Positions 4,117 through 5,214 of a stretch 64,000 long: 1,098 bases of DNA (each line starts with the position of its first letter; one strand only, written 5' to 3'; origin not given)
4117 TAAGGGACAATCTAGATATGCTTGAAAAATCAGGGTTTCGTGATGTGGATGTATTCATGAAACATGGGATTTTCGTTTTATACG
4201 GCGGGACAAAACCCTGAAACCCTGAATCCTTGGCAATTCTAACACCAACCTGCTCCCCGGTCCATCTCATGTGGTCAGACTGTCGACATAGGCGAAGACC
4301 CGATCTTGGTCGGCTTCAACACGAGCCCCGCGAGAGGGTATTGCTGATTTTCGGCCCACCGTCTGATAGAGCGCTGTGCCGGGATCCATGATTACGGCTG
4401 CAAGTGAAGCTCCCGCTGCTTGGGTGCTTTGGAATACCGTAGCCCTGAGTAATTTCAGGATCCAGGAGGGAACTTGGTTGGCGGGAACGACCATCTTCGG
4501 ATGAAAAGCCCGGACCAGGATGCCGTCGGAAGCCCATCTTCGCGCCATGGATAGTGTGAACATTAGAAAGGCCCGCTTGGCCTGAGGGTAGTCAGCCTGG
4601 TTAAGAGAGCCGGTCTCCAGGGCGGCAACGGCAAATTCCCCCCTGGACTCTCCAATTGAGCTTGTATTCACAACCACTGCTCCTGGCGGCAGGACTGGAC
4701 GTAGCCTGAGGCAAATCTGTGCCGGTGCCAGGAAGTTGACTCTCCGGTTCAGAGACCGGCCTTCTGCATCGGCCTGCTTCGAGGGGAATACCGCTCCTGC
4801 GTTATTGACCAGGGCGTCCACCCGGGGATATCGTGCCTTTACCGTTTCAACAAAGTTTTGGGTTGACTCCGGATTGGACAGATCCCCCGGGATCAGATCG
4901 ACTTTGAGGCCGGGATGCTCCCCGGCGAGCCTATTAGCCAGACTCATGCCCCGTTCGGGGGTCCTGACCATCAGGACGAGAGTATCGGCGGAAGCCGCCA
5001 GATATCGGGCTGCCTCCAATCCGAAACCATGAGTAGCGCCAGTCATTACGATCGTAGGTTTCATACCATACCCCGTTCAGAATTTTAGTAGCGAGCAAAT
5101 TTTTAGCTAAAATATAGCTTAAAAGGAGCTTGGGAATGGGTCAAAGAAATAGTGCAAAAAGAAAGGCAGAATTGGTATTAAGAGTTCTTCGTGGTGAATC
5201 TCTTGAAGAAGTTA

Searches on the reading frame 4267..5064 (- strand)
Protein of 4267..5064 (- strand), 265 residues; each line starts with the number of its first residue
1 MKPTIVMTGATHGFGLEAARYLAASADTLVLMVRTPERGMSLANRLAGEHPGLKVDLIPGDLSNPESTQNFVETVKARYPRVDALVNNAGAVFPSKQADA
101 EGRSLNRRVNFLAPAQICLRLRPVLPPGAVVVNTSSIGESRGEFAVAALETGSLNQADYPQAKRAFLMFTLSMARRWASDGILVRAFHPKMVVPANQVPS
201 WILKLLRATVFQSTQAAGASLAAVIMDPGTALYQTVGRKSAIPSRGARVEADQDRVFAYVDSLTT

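Call 54: search_protein_families(library=pfam, proteins=[window:4267-5064:-], max_evalue=0.00001)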
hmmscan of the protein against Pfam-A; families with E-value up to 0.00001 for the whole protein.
window:4267-5064:- (265 aa): 3 families
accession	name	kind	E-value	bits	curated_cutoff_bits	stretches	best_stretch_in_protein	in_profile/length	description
PF00106.31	adh_short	-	7.8e-24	84.7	26.6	1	4-193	2-183/195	short chain dehydrogenase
PF13561.12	adh_short_C2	-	4.6e-17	62.8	27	1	9-192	1-176/236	Enoyl-(Acyl carrier protein) reductase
PF08659.16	KR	-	9.1e-09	35.9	22.6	1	4-93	2-93/180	KR domain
